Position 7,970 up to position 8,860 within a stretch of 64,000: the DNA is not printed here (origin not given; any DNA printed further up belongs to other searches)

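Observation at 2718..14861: MocA / YgfK / xanthine-dehydrogenase island in which YgfK is operonic with a CDF transporter and two fold-type-II PLP enzymes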

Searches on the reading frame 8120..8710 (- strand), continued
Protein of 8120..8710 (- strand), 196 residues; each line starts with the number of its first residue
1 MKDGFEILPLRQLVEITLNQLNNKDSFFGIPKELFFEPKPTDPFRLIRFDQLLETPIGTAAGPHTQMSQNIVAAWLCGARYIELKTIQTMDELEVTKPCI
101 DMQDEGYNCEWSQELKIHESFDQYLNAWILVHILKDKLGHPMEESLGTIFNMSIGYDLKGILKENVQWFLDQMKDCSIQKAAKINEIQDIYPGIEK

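Call 16: find_homologous_proteins(query=L001:13301-14770:+)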
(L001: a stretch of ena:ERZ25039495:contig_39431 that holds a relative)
Query L001:13301-14770:+ (489 aa): 8000 proteins with E <= 0.001 among 8000 candidates; the best 120 are listed.
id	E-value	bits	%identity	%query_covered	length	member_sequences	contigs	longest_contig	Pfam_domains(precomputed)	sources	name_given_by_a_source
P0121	0.0e+0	1135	100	100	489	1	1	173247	PF00291.32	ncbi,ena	-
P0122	0.0e+0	1039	90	100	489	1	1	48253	PF00291.32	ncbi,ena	-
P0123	0.0e+0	1038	90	100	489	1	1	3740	PF00291.32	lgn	-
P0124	3.9e-293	991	85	100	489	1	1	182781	PF00291.32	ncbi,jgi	jgi:cysteine synthase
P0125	4.6e-293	990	85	100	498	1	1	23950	PF00291.32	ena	-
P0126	2.5e-290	981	84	100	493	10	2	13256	PF00291.32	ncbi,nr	ncbi:pyridoxal-phosphate dependent enzyme [candidate division KSB1 bacterium]|nr:pyridoxal-phosphate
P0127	4.2e-290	981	84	100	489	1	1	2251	PF00291.32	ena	-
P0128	2.2e-289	978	84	100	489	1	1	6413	PF00291.32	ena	-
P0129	4.6e-289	977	84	100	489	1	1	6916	PF00291.32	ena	-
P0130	6.8e-289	977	84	100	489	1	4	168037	PF00291.32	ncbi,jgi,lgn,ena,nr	ncbi:MAG TPA: pyridoxal-phosphate dependent enzyme [Bacteroidales bacterium]|nr:pyridoxal-phosphate 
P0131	7.3e-289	976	84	100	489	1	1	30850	PF00291.32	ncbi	-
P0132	1.2e-288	976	83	100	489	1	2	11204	PF00291.32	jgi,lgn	-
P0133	1.7e-288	975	84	100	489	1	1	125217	PF00291.32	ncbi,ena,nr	ncbi:MAG: pyridoxal-phosphate dependent enzyme [Bacteroidales bacterium]|nr:pyridoxal-phosphate depe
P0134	2.2e-288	975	84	100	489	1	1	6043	PF00291.32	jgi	jgi:cysteine synthase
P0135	6.7e-288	973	84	100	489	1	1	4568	PF00291.32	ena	-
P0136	1.3e-287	972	83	100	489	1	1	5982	PF00291.32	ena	-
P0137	1.6e-287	972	84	100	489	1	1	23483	PF00291.32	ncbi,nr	ncbi:MAG: pyridoxal-phosphate dependent enzyme [Bacteroidales bacterium]|nr:pyridoxal-phosphate depe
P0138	1.7e-287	972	83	100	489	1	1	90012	PF00291.32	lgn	-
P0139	2.3e-287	972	84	100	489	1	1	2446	PF00291.32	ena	-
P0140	2.7e-287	971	83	100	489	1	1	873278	PF00291.32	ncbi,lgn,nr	ncbi:MAG: pyridoxal-phosphate dependent enzyme [Bacteroidetes bacterium]|nr:pyridoxal-phosphate depe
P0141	3.6e-287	971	83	100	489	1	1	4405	PF00291.32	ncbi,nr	ncbi:MAG: pyridoxal-phosphate dependent enzyme [Bacteroidales bacterium]|nr:pyridoxal-phosphate depe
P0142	3.7e-287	971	82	100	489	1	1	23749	PF00291.32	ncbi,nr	ncbi:pyridoxal-phosphate dependent enzyme [Desulfosarcina sp.]|nr:pyridoxal-phosphate dependent enzy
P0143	4.3e-287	971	84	100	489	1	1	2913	PF00291.32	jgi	-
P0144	1.2e-286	969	83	100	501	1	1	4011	PF00291.32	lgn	-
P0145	1.6e-286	969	83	100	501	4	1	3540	PF00291.32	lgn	-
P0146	4.6e-286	967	84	100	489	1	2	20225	PF00291.32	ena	-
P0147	7.3e-286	967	84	100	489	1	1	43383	PF00291.32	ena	-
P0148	9.2e-286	966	82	100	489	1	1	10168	PF00291.32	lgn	-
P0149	1.0e-285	966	84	100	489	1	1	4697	PF00291.32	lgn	-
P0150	1.5e-285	966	82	100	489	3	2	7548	PF00291.32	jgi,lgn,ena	jgi:cysteine synthase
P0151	4.3e-285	964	83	100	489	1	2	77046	PF00291.32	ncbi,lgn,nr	ncbi:MAG: pyridoxal-phosphate dependent enzyme [Bacteroidales bacterium]|nr:pyridoxal-phosphate depe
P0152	6.7e-285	963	82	100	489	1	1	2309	PF00291.32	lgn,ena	-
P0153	7.5e-285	963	82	100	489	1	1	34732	PF00291.32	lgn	-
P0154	1.6e-284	962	84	100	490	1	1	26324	PF00291.32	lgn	-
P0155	3.3e-284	961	83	100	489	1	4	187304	PF00291.32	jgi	-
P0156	7.4e-284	960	82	100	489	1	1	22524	PF00291.32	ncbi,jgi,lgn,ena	-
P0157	1.2e-283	959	81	100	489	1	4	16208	PF00291.32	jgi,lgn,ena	-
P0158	1.4e-283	959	82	100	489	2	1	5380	PF00291.32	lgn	-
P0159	4.2e-283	957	81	100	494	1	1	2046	PF00291.32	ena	-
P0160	5.0e-283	957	83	100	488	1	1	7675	PF00291.32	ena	-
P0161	5.6e-283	957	82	100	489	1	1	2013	PF00291.32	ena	-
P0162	5.6e-283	957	81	100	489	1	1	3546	PF00291.32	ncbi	-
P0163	9.6e-283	956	82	100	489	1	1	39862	PF00291.32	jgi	jgi:cysteine synthase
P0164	1.6e-282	956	82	100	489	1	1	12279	PF00291.32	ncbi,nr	ncbi:MAG: pyridoxal-phosphate dependent enzyme [Bacteroidales bacterium]|nr:pyridoxal-phosphate depe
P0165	1.7e-282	955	83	100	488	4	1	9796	PF00291.32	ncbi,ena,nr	ncbi:MAG: pyridoxal-phosphate dependent enzyme [Candidatus Cloacimonetes bacterium]|nr:pyridoxal-pho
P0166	2.7e-282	955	82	100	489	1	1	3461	PF00291.32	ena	-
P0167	2.7e-282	955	81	100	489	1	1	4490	PF00291.32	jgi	jgi:cysteine synthase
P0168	3.2e-282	955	82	100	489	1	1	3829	PF00291.32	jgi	jgi:cysteine synthase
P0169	5.1e-282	954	81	100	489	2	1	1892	PF00291.32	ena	-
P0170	8.3e-282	953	82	100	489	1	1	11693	PF00291.32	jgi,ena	-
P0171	1.2e-281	953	82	100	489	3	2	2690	PF00291.32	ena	-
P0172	1.2e-281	953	82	99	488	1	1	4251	PF00291.32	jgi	jgi:cysteine synthase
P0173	1.5e-281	952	82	100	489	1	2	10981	PF00291.32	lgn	-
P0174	1.7e-281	952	80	100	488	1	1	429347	PF00291.32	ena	-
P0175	2.2e-281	952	82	99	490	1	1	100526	PF00291.32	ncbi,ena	-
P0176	2.3e-281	952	82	99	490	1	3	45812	PF00291.32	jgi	jgi:cysteine synthase A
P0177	2.9e-281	951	82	100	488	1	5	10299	PF00291.32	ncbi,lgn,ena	-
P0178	2.9e-281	951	82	100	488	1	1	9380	PF00291.32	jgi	-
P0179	3.0e-281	951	82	99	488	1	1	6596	PF00291.32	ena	-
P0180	3.3e-281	951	82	100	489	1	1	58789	PF00291.32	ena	-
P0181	3.6e-281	951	82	100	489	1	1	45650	PF00291.32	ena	-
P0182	5.9e-281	950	81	100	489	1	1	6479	PF00291.32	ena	-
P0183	6.2e-281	950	82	99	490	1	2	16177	PF00291.32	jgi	jgi:cysteine synthase A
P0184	7.4e-281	950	81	100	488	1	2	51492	PF00291.32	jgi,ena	-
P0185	8.0e-281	950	82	99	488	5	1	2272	PF00291.32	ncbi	-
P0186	1.0e-280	950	82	99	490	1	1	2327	PF00291.32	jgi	-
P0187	1.2e-280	949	81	100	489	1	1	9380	PF00291.32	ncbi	-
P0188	1.2e-280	949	82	100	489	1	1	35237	PF00291.32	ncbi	-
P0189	1.3e-280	949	83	100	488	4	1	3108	PF00291.32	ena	-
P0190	1.3e-280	949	81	100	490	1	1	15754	PF00291.32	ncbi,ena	-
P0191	2.4e-280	948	81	100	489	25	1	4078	PF00291.32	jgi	-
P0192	3.3e-280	948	81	99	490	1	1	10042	PF00291.32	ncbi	-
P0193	3.8e-280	948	81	100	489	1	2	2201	PF00291.32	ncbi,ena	-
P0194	3.9e-280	948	82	100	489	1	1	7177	PF00291.32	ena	-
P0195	4.0e-280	948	82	100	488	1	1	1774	PF00291.32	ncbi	-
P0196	4.7e-280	947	81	99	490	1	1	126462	PF00291.32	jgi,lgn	-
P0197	5.0e-280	947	81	100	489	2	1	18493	PF00291.32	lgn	-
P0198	6.2e-280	947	80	99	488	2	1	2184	PF00291.32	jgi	-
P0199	7.1e-280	947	81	100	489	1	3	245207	PF00291.32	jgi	-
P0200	7.3e-280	947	81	99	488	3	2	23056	PF00291.32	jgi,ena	-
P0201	8.1e-280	947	80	100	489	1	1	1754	PF00291.32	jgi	-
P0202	8.4e-280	947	81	100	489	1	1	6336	PF00291.32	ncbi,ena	-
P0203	1.1e-279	946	82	100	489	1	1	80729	PF00291.32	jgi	jgi:cysteine synthase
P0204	2.1e-279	945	81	100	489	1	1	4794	PF00291.32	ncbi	-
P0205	2.8e-279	945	81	100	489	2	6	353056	PF00291.32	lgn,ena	-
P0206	3.0e-279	945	81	100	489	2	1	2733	PF00291.32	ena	-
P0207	3.7e-279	944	81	99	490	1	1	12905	PF00291.32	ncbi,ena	-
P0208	3.7e-279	944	81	100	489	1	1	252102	PF00291.32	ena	-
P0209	3.9e-279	944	81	100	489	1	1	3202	PF00291.32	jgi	jgi:cysteine synthase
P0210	4.1e-279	944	80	100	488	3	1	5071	PF00291.32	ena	-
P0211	4.9e-279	944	82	100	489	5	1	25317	PF00291.32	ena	-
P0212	9.4e-279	943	81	99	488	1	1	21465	PF00291.32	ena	-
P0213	9.8e-279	943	81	100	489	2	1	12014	PF00291.32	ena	-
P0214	1.1e-278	943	81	100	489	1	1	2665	PF00291.32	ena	-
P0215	1.1e-278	943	81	100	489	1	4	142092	PF00291.32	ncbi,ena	-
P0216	1.2e-278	943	81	100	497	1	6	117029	PF00291.32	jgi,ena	-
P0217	1.3e-278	943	80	99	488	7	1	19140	PF00291.32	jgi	jgi:cysteine synthase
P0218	1.4e-278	943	80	100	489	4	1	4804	PF00291.32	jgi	-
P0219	1.6e-278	942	81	100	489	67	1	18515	PF00291.32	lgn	-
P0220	1.7e-278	942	81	100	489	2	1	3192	PF00291.32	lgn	-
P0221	2.0e-278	942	80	100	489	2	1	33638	PF00291.32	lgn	-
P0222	2.2e-278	942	81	100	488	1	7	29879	PF00291.32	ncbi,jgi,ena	-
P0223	2.7e-278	942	80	100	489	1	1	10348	PF00291.32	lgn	-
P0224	2.7e-278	942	81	100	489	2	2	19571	PF00291.32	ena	-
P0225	2.8e-278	942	81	99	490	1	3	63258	PF00291.32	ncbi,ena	-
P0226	3.3e-278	941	81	100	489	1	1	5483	PF00291.32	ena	-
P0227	4.1e-278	941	80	100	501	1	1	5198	PF00291.32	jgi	-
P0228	5.0e-278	941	81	100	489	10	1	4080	PF00291.32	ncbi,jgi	-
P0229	5.6e-278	941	80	100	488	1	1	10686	PF00291.32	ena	-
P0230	6.3e-278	940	82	100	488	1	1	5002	PF00291.32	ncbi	-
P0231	7.7e-278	940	80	99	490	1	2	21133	PF00291.32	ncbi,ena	-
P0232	8.5e-278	940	79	100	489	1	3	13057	PF00291.32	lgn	-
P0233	9.1e-278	940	82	100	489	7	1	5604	PF00291.32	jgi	-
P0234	9.6e-278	940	81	100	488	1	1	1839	PF00291.32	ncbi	-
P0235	1.0e-277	940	79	100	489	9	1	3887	PF00291.32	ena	-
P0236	1.2e-277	940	81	99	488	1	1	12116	PF00291.32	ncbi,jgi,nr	ncbi:MAG: pyridoxal-phosphate dependent enzyme [Chlorobi bacterium]|nr:pyridoxal-phosphate dependent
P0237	1.3e-277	939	81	100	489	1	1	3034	PF00291.32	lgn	-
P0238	1.5e-277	939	79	100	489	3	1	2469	PF00291.32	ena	-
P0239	1.8e-277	939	80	100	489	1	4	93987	PF00291.32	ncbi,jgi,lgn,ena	-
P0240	1.8e-277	939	80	100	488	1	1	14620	PF00291.32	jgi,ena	-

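Call 18: find_related_loci(query=A1, collection=genome_contigs, flank=10000)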
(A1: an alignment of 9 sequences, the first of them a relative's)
Query A1 (489 aa) in genome_contigs; peptide patterns used: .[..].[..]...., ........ (x = any residue, [..] = any of these).
600 stretches matched a pattern (row limit reached: there are more); 578 encode a relative of the query (tblastn E <= 1e-3); the best 80 are kept; 80 distinct loci.
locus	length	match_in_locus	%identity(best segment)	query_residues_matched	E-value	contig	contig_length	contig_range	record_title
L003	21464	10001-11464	85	1-488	0e+0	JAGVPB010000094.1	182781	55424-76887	MAG: Bacteroidales bacterium isolate DeMMO3_5 c_000000038761, whole genome shotgun sequence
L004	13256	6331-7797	84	1-489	0e+0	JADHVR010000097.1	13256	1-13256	MAG: Bacteroidales bacterium isolate BS750m-G6 BS-750m-C8182, whole genome shotgun sequence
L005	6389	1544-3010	83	1-489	0e+0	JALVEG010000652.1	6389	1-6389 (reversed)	MAG: Saprospiraceae bacterium isolate 134-614_metabat2_scaf2bin.097 134-614_scaffold_9567_c1, whole genome shotgun seque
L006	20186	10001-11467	82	1-489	0e+0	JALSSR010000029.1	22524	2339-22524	MAG: Bacteroidales bacterium isolate 356-308_metabat2_scaf2bin.063 356-308_scaffold_1299_c1, whole genome shotgun sequen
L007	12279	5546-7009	82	1-488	0e+0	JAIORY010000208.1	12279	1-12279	MAG: Bacteroidales bacterium isolate SMBSF30 20075_Bin_4_contigs_1_c_000000000401, whole genome shotgun sequence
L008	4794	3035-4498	81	1-488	0e+0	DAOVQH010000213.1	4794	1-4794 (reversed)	MAG TPA_asm: Candidatus Cloacimonadota bacterium isolate CSMAG_1570 CSMAG_1570_k141_1607032_length_4794_cov_39.7404, who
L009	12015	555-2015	81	3-489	0e+0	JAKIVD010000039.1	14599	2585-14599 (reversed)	MAG: Bacteroidales bacterium isolate D100SM.bin.7 NODE_1603_length_14599_cov_5.079256, whole genome shotgun sequence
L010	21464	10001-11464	81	1-488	0e+0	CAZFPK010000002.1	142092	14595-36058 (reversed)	MAG TPA_asm: uncultured Candidatus Cloacimonadota bacterium isolate SRP077602_co5_585 genome assembly, contig: NODE_275_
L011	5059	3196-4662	81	1-489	0e+0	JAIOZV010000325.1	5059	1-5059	MAG: Bacteroidales bacterium isolate Tobar13m-G16 Tobar13m-C12202, whole genome shotgun sequence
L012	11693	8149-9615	81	1-489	0e+0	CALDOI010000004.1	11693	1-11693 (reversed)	MAG TPA_asm: uncultured Bacteroidetes bacterium isolate ERR2206790_bin.0_CONCOCT_v1.1_MAG genome assembly, contig: ERZ89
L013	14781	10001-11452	81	6-489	0e+0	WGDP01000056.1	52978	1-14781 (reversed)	MAG: Bacteroidales bacterium isolate S145_9 k151_12238, whole genome shotgun sequence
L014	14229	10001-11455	81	5-489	0e+0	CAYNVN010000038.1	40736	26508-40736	MAG TPA_asm: uncultured Lentimicrobiaceae bacterium isolate binchicken_co219_445 genome assembly, contig: k141_130301, w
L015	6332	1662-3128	79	1-489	0e+0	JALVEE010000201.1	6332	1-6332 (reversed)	MAG: Saprospiraceae bacterium isolate 134-614_metabat2_scaf2bin.090 134-614_scaffold_4304_c2, whole genome shotgun seque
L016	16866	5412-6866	80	5-489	0e+0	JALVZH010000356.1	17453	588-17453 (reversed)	MAG: Bacteroidales bacterium isolate T10_metabat1_scaf2bin.002 T10_NODE_937_length_17453_cov_6.036015, whole genome shot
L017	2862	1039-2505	80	1-489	0e+0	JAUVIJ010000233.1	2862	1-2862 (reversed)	MAG: Candidatus Cloacimonadota bacterium isolate CSMAG_425 CSMAG_425_k127_1981288_length_2862_cov_23.3408, whole genome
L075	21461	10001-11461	72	1-488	0e+0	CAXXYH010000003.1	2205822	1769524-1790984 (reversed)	MAG: Spirochaetia bacterium isolate 3f6413ad-2fe3-400d-aa3f-8d8018634007 genome assembly, contig: contig_3, whole genome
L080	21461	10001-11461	71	1-488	0e+0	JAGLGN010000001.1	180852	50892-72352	MAG: bacterium isolate RS_10_39 ROV157_10.bin.39.fa_1, whole genome shotgun sequence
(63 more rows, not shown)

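Call 24: find_encoding_contigs(protein=P0140, flank=10000, max_places=1)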
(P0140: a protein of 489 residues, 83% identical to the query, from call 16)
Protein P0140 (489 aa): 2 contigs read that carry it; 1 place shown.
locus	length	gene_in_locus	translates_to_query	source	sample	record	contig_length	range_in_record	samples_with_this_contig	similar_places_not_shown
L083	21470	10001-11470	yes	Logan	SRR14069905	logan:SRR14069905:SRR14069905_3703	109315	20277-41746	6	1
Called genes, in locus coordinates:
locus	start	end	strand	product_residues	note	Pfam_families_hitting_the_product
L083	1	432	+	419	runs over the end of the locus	PF00862:GT-B_Sucrose_synth (weak), PF20706:GT4-conflict, PF13439:Glyco_transf_4, PF13477:Glyco_trans_4_2 (weak), PF13579:Glyco_trans_4_4, PF00534:Glycos_transf_1, PF13692:Glyco_trans_1_4, PF13524:Glyco_trans_1_2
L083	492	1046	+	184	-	PF10543:ORF6N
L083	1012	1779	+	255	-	PF02625:XdhC_CoxI, PF03721:UDPG_MGDP_dh_N (weak), PF13478:XdhC_C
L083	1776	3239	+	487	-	PF01799:Fer2_2, PF00941:FAD_binding_5, PF03450:CO_deh_flav_C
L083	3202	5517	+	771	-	PF01315:Ald_Xan_dh_C, PF02738:MoCoBD_1, PF20256:MoCoBD_2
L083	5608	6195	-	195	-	PF12804:NTP_transf_3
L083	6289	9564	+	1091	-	PF14691:Fer4_20, PF13738:Pyr_redox_3 (faint), PF00070:Pyr_redox (faint), PF07992:Pyr_redox_2, PF13450:NAD_binding_8 (weak)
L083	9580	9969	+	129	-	PF13366:PDDEXK_3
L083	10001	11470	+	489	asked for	PF00291:PALP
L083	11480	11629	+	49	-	-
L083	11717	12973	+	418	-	PF00291:PALP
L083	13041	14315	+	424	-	PF13860:FlgD_ig, PF18962:Por_Secre_tail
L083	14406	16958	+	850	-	PF00111:Fer2 (weak), PF13085:Fer2_3, PF01799:Fer2_2, PF01315:Ald_Xan_dh_C, PF02738:MoCoBD_1, PF20256:MoCoBD_2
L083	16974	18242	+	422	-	PF01979:Amidohydro_1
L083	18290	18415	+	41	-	-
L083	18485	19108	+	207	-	-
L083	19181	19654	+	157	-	PF01797:Y1_Tnp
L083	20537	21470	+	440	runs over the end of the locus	PF01979:Amidohydro_1, PF07969:Amidohydro_3 (weak)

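Call 25: find_encoding_contigs(protein=P0142, flank=10000, max_places=1)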
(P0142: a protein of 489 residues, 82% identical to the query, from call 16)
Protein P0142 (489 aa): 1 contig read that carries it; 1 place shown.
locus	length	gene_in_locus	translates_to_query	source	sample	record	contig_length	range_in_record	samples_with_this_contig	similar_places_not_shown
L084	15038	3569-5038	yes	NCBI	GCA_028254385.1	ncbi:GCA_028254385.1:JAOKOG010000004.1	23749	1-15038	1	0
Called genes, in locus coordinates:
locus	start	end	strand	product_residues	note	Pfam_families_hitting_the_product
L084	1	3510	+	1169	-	PF14691:Fer4_20, PF07992:Pyr_redox_2, PF13450:NAD_binding_8, PF13738:Pyr_redox_3 (weak), PF04480:DUF559, PF18741:MTES_1575 (weak)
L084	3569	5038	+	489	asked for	PF00291:PALP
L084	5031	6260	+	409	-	PF00291:PALP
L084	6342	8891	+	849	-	PF00111:Fer2 (weak), PF13085:Fer2_3, PF01799:Fer2_2, PF01315:Ald_Xan_dh_C, PF02738:MoCoBD_1, PF20256:MoCoBD_2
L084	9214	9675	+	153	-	PF01797:Y1_Tnp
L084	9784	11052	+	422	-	PF01979:Amidohydro_1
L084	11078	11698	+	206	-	-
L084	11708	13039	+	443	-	PF01979:Amidohydro_1, PF07969:Amidohydro_3 (weak)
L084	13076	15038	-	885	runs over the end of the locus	PF28492:Beta_helix_4 (weak), PF18962:Por_Secre_tail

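Call 26: find_encoding_contigs(protein=P0174, flank=10000, max_places=1)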
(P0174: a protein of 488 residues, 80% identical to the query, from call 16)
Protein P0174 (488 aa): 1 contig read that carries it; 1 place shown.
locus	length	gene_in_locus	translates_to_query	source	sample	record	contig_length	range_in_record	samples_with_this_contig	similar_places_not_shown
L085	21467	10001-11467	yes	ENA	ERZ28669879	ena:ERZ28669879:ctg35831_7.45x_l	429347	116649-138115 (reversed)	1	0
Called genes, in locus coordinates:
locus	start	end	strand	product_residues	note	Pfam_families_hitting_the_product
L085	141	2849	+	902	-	PF00932:LTD, PF13860:FlgD_ig (faint), PF13449:Phytase-like (faint), PF06977:SdiA-regulated, PF08450:SGL (faint), PF00932:LTD, PF18962:Por_Secre_tail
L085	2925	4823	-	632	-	PF00515:TPR_1 (faint), PF07719:TPR_2 (faint), PF13181:TPR_8 (faint), PF13374:TPR_10 (faint), PF13424:TPR_12, PF00512:HisKA, PF02518:HATPase_c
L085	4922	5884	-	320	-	PF02625:XdhC_CoxI, PF13478:XdhC_C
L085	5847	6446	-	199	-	PF01128:IspD (weak), PF12804:NTP_transf_3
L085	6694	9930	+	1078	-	PF14691:Fer4_20, PF00070:Pyr_redox (faint), PF01266:DAO (faint), PF01946:Thi4 (weak), PF07992:Pyr_redox_2, PF13450:NAD_binding_8, PF01593:Amino_oxidase (faint), PF13738:Pyr_redox_3 (weak)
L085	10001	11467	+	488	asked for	PF00291:PALP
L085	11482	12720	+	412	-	PF00291:PALP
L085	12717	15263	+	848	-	PF01799:Fer2_2, PF01315:Ald_Xan_dh_C, PF02738:MoCoBD_1, PF20256:MoCoBD_2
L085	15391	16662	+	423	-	PF01979:Amidohydro_1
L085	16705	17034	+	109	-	PF05635:23S_rRNA_IVP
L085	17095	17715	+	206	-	-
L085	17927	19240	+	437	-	PF01979:Amidohydro_1, PF07969:Amidohydro_3 (weak)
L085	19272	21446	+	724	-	PF00384:Molybdopterin, PF01568:Molydop_binding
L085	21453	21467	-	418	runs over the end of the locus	PF17170:DUF5128 (weak)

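Call 27: search_solved_structures(query=P0121, max_evalue=0.001)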
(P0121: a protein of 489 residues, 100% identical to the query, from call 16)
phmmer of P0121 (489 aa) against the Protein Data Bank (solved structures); distinct sequences matched with E-value up to 0.001: 98 (the best 60 are shown).
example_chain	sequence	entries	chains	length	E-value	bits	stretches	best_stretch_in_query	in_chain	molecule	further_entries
8t2c_A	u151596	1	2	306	6.7e-18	67.8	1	118-322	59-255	Cysteine synthase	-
8srt_A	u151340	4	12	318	7.5e-18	67.7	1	118-322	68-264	Cysteine synthase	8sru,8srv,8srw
5b53_A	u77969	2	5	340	4.3e-17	65.2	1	72-317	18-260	Cysteine synthase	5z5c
7n2t_A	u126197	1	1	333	6.6e-17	64.6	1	83-323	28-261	Cysteine synthase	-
6c2h_A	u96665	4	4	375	9.8e-17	64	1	71-322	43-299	Cystathionine beta-synthase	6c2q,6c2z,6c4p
5b55_A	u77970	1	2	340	2.2e-16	62.8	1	72-317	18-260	Cysteine synthase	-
9nld_A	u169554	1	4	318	3.9e-14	55.4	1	84-328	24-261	Cysteine synthase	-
2isq_A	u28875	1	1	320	5.4e-14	54.9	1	89-322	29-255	Cysteine synthase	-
1z7w_A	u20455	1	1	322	5.5e-14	54.9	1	88-322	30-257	Cysteine synthase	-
1o58_A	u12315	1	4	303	7.6e-14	54.5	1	125-328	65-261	O-acetylserine sulfhydrylase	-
3fca_A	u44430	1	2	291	7.7e-14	54.4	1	126-328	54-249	Cysteine synthase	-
1z7y_A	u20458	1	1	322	8.7e-14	54.3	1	112-322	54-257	Cysteine synthase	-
2egu_A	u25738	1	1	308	2.1e-13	53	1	127-311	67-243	Cysteine synthase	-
9rj1_A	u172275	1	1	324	2.5e-13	52.7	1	119-323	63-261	Cysteine synthase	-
7xrq_A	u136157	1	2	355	1.1e-12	50.6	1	60-322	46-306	Cystathionine beta-synthase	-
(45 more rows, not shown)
